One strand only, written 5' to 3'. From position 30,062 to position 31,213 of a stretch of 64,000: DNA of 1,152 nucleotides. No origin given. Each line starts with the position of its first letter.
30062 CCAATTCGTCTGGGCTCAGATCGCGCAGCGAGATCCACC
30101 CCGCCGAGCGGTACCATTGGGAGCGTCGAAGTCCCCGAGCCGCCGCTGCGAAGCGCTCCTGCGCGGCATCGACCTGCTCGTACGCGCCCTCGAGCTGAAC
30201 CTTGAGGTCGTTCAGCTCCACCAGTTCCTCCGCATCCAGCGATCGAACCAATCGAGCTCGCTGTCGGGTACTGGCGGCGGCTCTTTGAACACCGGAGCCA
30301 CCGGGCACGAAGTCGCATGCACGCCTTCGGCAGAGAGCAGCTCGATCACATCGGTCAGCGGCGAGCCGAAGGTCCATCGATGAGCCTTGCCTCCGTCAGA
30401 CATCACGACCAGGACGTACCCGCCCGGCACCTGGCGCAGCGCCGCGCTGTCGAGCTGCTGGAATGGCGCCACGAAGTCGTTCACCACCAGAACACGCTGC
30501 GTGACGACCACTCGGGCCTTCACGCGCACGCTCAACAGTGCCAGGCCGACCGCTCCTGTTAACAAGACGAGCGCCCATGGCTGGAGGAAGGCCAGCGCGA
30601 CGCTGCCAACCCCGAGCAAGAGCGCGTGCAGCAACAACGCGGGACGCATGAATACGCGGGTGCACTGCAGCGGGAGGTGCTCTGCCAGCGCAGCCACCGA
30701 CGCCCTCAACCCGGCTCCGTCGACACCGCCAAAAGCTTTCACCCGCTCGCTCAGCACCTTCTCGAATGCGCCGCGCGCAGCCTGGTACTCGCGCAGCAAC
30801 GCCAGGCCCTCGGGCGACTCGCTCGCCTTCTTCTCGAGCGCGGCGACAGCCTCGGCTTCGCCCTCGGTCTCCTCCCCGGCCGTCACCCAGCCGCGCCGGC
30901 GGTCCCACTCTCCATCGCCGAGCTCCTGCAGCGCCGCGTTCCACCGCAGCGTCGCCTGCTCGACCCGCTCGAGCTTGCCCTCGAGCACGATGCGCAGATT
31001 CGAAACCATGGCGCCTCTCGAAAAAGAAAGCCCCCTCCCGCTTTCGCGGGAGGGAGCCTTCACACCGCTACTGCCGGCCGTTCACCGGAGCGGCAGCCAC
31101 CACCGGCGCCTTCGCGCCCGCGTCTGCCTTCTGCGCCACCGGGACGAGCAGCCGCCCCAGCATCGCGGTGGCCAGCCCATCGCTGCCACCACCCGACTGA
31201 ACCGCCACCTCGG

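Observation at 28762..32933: Flotillin/SPFH gene followed by three tandem paralogous membrane proteins of unknown function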

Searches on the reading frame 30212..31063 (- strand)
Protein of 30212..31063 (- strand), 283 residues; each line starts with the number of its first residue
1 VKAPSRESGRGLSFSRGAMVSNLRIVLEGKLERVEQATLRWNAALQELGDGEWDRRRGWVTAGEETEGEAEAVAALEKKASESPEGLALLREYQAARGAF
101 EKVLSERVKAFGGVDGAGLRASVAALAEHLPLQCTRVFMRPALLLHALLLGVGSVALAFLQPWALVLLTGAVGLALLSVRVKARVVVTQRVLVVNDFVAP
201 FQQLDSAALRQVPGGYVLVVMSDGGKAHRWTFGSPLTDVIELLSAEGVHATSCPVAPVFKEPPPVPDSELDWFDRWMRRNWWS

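Call 4: search_protein_families(library=pfam, proteins=[window:30212-31063:-], max_evalue=1)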
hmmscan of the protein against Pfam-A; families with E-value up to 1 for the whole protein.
window:30212-31063:- (283 aa): 0 families

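Call 10: find_homologous_proteins(query=A1, max_evalue=0.001)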
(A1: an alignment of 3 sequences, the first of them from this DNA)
Query A1 (3 sequences) (265 aa, profile of the alignment): 4 proteins with E <= 0.001 among 8000 candidates.
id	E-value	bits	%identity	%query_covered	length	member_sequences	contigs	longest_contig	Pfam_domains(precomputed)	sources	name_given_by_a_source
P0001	5.8e-109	381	30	82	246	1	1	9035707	-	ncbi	ncbi:MAG: hypothetical protein QM723_17070 [Myxococcaceae bacterium]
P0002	7.4e-102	358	100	100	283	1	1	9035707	-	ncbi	ncbi:MAG: hypothetical protein QM723_17075 [Myxococcaceae bacterium]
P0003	1.1e-85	305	84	95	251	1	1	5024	-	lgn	-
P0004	2.2e-58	216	59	99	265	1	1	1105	-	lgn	-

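Call 11: find_encoding_contigs(protein=P0003, flank=10000)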
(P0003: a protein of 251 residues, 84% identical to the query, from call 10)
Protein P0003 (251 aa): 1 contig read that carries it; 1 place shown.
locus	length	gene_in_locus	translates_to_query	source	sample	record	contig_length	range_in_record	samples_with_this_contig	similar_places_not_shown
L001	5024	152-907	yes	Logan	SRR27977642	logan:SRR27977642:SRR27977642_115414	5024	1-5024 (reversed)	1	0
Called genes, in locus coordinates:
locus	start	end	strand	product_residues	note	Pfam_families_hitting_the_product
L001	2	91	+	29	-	?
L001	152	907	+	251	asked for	-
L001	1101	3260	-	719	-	-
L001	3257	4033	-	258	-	-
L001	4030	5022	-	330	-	?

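Call 12: find_encoding_contigs(protein=P0004, flank=10000)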
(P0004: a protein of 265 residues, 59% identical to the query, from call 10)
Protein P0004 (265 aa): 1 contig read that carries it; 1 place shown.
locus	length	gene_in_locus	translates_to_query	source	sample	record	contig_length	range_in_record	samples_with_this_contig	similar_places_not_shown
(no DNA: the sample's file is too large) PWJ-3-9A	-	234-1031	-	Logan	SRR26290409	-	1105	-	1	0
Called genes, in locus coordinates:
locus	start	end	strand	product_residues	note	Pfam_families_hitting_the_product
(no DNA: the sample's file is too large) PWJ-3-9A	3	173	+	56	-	?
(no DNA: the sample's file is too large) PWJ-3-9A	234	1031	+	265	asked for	-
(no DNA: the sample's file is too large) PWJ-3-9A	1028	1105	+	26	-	?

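Call 17: search_protein_families(library=ncbifam, proteins=[window:30215-31009:-, P0001], max_evalue=1)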
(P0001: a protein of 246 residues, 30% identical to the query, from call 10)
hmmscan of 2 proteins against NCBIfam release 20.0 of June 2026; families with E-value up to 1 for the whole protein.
window:30215-31009:- (265 aa): 0 families

P0001 (246 aa): 0 families

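Call 18: search_protein_families(library=padloc, proteins=[window:30215-31009:-, P0001], max_evalue=1)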
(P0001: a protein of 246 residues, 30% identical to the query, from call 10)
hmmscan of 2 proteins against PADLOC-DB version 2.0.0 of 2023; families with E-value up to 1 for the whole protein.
window:30215-31009:- (265 aa): 1 family
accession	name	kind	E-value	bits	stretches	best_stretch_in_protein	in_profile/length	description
PDLC03505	REase_II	-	0.038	11.6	1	21-50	106-135/308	Type II restriction enzyme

P0001 (246 aa): 0 families
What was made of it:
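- On Known anti-phage defence systems (PADLOC): The only hit is at chance level, E 0.038 (call 18).
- Tried and rejected: NCBIfam and PADLOC gave nothing useful (calls 17, 18).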

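Call 28: search_protein_representatives(alignment_id=A3)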
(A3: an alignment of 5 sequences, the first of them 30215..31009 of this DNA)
Query: 5 sequences, 251 profile positions. Proteins with E-value up to 0.001 (for the whole library): 101; up to 1e-10: 28; up to 1e-30: 6. The best 101 are listed.
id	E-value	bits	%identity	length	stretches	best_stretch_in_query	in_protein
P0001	7.4e-95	333.5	-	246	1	1-245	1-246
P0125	1.0e-74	267.5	-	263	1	1-245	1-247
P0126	1.2e-61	224.8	-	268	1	1-241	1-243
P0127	8.9e-54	198.9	-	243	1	1-235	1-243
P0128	7.8e-46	172.9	-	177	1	1-122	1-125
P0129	1.1e-41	159.3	-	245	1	3-235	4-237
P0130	4.3e-19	85.3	-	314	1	4-246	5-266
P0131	8.6e-19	84.3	-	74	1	165-235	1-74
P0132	3.5e-17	79.0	-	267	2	3-142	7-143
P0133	6.1e-17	78.3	-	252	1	1-232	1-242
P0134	9.4e-17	77.7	-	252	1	1-232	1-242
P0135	4.9e-16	75.3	-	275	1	4-231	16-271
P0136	1.1e-15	74.1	-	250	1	1-231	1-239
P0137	1.6e-14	70.3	-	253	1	1-231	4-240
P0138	2.3e-14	69.8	-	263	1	1-194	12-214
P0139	3.7e-14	69.1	-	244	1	1-233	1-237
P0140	6.6e-14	68.3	-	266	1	3-234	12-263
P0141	8.9e-14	67.9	-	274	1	3-235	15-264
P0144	5.8e-13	65.2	-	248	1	1-232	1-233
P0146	8.0e-13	64.8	-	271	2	1-116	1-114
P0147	2.3e-11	60.0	-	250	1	1-235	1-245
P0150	7.1e-11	58.4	-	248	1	3-193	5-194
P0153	1.8e-10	57.1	-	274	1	4-235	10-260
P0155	3.1e-10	56.3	-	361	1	4-240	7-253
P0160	1.6e-09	54.0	-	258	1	3-236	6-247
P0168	3.6e-08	49.5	-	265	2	2-88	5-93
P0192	2.0e-06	43.8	-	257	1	1-131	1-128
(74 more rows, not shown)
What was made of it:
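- A profile search of 1.84 billion representatives found 101 proteins at E<=1e-3, mostly full-length and 230-275 aa (call 28).
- Tried and rejected: The exhaustive HMMER search was needed to find the family (call 28).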

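Call 29: predict_structure(alignment_id=A3)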
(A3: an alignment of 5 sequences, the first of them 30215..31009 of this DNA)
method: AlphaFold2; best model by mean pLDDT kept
length: 265 residues; sequences in the alignment: 5
mean_pLDDT: 70.5   pTM: 0.48
mean pLDDT of the five models: 70.5, 70.0, 69.4, 68.7, 65.3
residues with pLDDT >= 90: 6; 70-90: 133; 50-70: 108; < 50: 18
segments of 3 or more residues with pLDDT < 50: 237-248, 263-265
pLDDT, mean of each block of 10 residues (from residue 1): 63 85 84 63 71 86 81 90 86 69 76 58 56 60 62 60 63 73 81 80 77 76 78 59 47 62 51
secondary structure, 60 per line:
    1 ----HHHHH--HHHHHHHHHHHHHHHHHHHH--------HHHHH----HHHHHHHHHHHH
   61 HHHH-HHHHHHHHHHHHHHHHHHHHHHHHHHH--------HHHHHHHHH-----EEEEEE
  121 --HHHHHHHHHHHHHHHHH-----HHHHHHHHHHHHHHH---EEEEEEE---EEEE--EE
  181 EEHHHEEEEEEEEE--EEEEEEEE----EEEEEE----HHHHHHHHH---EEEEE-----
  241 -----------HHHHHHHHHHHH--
elements in order: H5-9 H12-31 H40-44 H49-64 H66-92 H101-109 E115-120 H123-139 H145-159 E163-169 E173-176 E179-182 E186-194 E197-204 E209-214 H219-227 E231-235 H252-263

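Call 34: search_protein_families(library=pfam, alignment_id=A4, max_evalue=0.01)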
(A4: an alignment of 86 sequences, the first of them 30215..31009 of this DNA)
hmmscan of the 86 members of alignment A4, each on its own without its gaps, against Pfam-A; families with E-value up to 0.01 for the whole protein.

A. member 1, window:30215-31009:- (265 aa): 0 families

B. families by the number of members that match (of 86 scanned): 10 families
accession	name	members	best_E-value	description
PF11292.14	DUF3093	7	9.9e-05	Protein of unknown function (DUF3093)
PF23494.1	bPH_10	1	2.6e-05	YqeB-like bacterial PH domain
PF22798.2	DUF5817_CT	1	0.00034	DUF5817, C-terminal domain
PF10756.15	bPH_6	1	0.0014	Bacterial PH domain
PF10003.15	DUF2244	1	0.0015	Integral membrane protein (DUF2244)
PF18923.6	DUF5673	1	0.0028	Domain of unknown function (DUF5673)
PF12318.13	FAD-SLDH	1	0.0042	Membrane bound FAD containing D-sorbitol dehydrogenase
PF17274.7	DUF5339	1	0.0055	Family of unknown function (DUF5339)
PF19744.4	DUF6232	1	0.0073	Family of unknown function (DUF6232)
PF04023.20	FeoA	1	0.0094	FeoA domain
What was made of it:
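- On NfeD (SPFH operon partner): No NfeD hit in Pfam or NCBIfam (calls 4, 17, 34).
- Closest known: Other TM-hairpin PH-like Pfam families. Same: DUF3093 is hit by 7 of 86 members, best E 1e-4 (call 34).
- Weak Pfam hits fall on TM-hairpin/PH families (call 34). No match to bPH_2 (calls 4, 34).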

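Call 36: search_solved_structures(query=A4, max_evalue=1)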
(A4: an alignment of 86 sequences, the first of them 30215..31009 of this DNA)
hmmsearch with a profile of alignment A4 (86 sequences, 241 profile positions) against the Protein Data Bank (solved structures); distinct sequences matched with E-value up to 1: 7.
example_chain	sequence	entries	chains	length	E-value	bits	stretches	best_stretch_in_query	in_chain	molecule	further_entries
4m8a_A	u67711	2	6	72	0.023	17.4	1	186-238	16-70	ATP-dependent zinc metalloprotease FtsH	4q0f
3r45_C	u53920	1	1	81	0.078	15.7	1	56-111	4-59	Holliday junction recognition protein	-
9vy3_A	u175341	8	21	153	0.23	14.1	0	187-228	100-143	Propeptide, PepSY amd peptidase M4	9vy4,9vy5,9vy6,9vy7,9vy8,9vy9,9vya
7bqn_A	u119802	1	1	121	0.27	13.9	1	16-80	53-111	Rei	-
7tdo_A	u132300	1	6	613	0.33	13.6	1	181-238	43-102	ATP-dependent zinc metalloprotease FtsH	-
7bqq_A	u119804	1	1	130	0.7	12.5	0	17-85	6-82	Gogy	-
5tpj_A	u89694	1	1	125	0.91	12.1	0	190-223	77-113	denovo NTF2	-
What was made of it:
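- Tried and rejected: The family profile gave only marginal PDB hits (call 36).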

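Call 43: find_homologous_proteins(query=A4, max_evalue=0.00001)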
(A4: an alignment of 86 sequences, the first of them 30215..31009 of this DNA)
Query A4 (86 sequences) (265 aa, profile of the alignment): 4 proteins with E <= 0.00001 among 8000 candidates.
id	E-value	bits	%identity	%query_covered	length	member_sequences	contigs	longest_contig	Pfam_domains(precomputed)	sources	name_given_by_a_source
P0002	2.4e-49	186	100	100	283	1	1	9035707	-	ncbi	ncbi:MAG: hypothetical protein QM723_17075 [Myxococcaceae bacterium]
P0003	2.0e-46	176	84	95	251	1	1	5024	-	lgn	-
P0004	7.2e-43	165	59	99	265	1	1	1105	-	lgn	-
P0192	7.7e-40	155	33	21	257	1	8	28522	-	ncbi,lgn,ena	-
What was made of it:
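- Tried and rejected: Both word-index protein searches with family profiles returned only 4 proteins (calls 10, 43).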

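Call 44: predict_structure(alignment_id=A4)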
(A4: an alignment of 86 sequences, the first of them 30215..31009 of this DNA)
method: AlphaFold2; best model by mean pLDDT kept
length: 265 residues; sequences in the alignment: 86
mean_pLDDT: 90.0   pTM: 0.80
mean pLDDT of the five models: 90.0, 89.2, 89.1, 88.8, 88.5
residues with pLDDT >= 90: 180; 70-90: 67; 50-70: 16; < 50: 2
segments of 3 or more residues with pLDDT < 50: none
pLDDT, mean of each block of 10 residues (from residue 1): 78 97 98 94 94 97 95 98 97 95 97 95 81 86 89 82 84 96 97 92 95 94 96 75 72 80 65
secondary structure, 60 per line:
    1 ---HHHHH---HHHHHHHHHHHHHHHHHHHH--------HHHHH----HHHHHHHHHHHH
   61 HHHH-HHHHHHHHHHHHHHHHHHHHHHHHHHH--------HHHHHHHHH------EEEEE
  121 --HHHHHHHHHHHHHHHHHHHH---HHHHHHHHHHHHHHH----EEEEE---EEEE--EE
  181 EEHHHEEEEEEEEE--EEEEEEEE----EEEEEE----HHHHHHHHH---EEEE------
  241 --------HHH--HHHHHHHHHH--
elements in order: H4-8 H12-31 H40-44 H49-64 H66-92 H101-109 E116-120 H123-142 H146-160 E165-169 E173-176 E179-182 E186-194 E197-204 E209-214 H219-227 E231-234 H254-263
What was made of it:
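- On bPH_2 / YdbS-YdbT (PF03703): The AlphaFold model shows TM helices at 123-142 and 146-160, strands across 165-214 and a helix at 219-227 (call 44).
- AlphaFold pLDDT 90 and pTM 0.80 (call 44).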

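Call 46: find_encoding_contigs(protein=P0192, flank=10000, max_places=6)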
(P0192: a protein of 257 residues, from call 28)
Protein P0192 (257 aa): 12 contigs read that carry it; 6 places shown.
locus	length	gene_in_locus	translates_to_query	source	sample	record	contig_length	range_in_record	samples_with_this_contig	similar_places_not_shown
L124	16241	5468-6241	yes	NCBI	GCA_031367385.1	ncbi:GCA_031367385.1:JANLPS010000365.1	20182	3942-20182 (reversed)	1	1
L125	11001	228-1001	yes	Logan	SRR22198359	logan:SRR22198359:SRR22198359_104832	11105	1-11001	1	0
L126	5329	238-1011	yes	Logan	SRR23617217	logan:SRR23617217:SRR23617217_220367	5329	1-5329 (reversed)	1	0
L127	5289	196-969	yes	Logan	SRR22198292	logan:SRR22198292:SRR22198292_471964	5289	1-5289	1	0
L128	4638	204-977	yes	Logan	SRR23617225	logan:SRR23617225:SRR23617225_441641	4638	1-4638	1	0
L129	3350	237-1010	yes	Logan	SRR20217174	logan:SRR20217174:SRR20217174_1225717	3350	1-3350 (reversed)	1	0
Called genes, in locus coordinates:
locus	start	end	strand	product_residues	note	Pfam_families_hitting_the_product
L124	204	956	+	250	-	-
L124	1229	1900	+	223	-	-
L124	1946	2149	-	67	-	PF04102:SlyX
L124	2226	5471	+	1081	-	PF04434:SWIM (faint), PF08455:SNF2_assoc, PF00176:SNF2-rel_dom, PF00270:DEAD (weak), PF04851:ResIII, PF00271:Helicase_C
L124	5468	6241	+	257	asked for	-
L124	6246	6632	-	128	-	PF01850:PIN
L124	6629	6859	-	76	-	PF02604:PhdYeFM_antitox (weak)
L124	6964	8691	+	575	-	PF02463:SMC_N, PF13476:AAA_23, PF13555:AAA_29 (weak)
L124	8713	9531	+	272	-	PF00481:PP2C, PF13672:PP2C_2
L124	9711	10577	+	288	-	PF01551:Peptidase_M23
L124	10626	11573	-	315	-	PF24805:EIF3I, PF24807:WD40_CDC20-Fz, PF25174:Beta-prop_THOC3, PF25391:WD40_Gbeta, PF00400:WD40, PF23381:Beta-prop_IFT122_1st, PF24105:Beta-prop_CAF1B_HIR1, PF24814:WD40_Prp19, +28 more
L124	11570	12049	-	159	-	PF01967:MoaC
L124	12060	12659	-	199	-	PF00293:NUDIX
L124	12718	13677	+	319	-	PF13365:Trypsin_2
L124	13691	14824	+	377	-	PF02450:LCAT (weak)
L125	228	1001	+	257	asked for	-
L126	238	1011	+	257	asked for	-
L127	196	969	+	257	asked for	-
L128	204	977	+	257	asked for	-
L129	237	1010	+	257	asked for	-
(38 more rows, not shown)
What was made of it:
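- One distant member lies next to a PIN/Phd toxin-antitoxin pair (call 46).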

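Call 48: find_encoding_contigs(protein=P0133, flank=8000, max_places=3)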
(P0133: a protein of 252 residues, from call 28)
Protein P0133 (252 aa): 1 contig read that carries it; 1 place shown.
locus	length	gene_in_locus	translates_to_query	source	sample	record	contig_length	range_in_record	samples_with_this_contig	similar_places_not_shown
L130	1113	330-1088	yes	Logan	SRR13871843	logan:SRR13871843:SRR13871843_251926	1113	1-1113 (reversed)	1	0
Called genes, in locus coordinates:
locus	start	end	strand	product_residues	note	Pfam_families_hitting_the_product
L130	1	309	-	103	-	?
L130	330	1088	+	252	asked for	-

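Call 50: list_cluster_members(proteins=[P0130, P0134, P0136, P0139, P0140, P0141, P0144, P0147, P0150, P0153])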
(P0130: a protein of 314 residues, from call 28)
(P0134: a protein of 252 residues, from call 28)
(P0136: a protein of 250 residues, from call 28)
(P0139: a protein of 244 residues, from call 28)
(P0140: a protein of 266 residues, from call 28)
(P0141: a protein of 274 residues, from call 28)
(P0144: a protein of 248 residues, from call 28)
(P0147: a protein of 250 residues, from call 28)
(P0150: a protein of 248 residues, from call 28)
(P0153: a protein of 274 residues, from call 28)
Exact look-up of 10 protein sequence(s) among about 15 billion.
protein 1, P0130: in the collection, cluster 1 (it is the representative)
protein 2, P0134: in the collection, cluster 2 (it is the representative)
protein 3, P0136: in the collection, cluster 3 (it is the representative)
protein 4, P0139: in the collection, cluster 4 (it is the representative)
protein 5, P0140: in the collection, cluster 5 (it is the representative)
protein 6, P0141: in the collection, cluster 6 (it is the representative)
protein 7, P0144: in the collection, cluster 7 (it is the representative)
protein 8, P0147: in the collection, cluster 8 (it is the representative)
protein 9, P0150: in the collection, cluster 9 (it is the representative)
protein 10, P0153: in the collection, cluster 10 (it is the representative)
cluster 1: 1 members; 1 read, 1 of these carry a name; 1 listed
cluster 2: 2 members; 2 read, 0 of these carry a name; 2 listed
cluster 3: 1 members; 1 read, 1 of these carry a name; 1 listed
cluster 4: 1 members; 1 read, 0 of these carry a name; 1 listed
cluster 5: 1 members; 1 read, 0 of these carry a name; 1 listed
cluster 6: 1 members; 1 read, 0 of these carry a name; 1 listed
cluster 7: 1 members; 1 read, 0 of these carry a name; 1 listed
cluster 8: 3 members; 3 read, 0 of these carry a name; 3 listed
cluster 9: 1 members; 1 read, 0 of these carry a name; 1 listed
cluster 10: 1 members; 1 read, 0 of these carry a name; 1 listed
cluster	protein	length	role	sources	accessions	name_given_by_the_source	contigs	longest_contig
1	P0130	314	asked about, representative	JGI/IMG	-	hypothetical protein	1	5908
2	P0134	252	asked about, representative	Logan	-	-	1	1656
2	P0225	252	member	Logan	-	-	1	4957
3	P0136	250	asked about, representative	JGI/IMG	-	hypothetical protein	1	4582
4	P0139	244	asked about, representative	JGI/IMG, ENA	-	-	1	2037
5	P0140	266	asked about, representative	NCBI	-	-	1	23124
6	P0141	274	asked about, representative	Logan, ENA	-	-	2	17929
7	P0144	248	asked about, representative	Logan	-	-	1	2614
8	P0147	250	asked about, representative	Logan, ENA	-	-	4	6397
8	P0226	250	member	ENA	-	-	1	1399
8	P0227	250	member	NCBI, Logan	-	-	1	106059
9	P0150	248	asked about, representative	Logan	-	-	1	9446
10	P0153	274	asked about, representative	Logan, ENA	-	-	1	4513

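Call 51: find_encoding_contigs(protein=P0140, flank=6000, max_places=1)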
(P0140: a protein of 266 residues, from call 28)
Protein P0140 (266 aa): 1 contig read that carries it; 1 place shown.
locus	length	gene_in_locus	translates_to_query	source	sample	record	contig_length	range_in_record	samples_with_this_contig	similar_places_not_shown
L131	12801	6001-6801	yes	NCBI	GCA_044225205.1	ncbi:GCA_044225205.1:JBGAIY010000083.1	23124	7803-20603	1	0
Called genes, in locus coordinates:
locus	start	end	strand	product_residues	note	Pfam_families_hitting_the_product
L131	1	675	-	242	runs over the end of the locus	PF13646:HEAT_2 (faint)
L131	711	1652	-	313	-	PF00226:DnaJ, PF01556:DnaJ_C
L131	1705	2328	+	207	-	-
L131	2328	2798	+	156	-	PF13527:Acetyltransf_9 (faint), PF13673:Acetyltransf_10, PF00583:Acetyltransf_1, PF13508:Acetyltransf_7, PF08445:FR47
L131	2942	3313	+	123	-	PF00164:Ribosom_S12_S23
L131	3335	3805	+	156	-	PF00177:Ribosomal_S7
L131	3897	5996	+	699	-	PF00009:GTP_EFTU, PF22042:EF-G_D2, PF03144:GTP_EFTU_D2, PF14492:EFG_III, PF16658:RF3_C (weak), PF03764:EFG_IV, PF00679:EFG_C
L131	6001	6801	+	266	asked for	-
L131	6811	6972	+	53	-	-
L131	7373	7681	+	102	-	PF00338:Ribosomal_S10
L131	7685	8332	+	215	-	PF00573:Ribosomal_L4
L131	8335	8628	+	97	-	PF00276:Ribosomal_L23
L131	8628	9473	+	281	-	PF00181:Ribosomal_L2_N, PF03947:Ribosomal_L2_C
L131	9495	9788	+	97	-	PF00203:Ribosomal_S19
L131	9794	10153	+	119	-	PF00237:Ribosomal_L22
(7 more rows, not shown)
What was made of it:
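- Other contexts are housekeeping (call 51).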

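Call 52: find_encoding_contigs(protein=P0141, flank=6000, max_places=1)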
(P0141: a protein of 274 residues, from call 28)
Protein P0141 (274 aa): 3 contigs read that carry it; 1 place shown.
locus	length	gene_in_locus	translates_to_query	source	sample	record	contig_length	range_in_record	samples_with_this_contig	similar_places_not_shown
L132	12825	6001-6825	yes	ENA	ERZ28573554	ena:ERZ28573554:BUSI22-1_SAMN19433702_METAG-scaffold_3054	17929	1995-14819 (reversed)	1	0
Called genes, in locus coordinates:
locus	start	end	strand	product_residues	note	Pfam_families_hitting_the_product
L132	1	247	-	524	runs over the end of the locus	PF13091:PLDc_2, PF00614:PLDc (faint), PF13091:PLDc_2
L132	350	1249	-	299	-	PF00515:TPR_1 (faint), PF07719:TPR_2 (faint), PF13414:TPR_11 (faint), PF13424:TPR_12 (faint), PF13432:TPR_16 (weak)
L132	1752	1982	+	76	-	-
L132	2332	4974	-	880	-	PF00912:Transgly, PF17092:PCB_OB, PF00905:Transpeptidase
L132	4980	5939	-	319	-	PF00849:PseudoU_synth_2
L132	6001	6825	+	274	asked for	-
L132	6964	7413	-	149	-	PF00578:AhpC-TSA, PF08534:Redoxin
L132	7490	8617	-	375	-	PF13795:HupE_UreJ_2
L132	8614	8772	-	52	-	-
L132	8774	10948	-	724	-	PF12838:Fer4_7 (faint), PF13534:Fer4_17 (faint), PF00037:Fer4 (faint), PF13183:Fer4_8, PF13187:Fer4_9, PF13237:Fer4_10 (weak), PF13484:Fer4_16 (faint), PF02754:CCG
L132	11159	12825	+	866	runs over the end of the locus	PF00211:Guanylate_cyc, PF13181:TPR_8 (faint), PF13432:TPR_16 (faint), PF14559:TPR_19 (faint), PF13431:TPR_17 (faint), PF00515:TPR_1 (weak), PF07719:TPR_2 (weak)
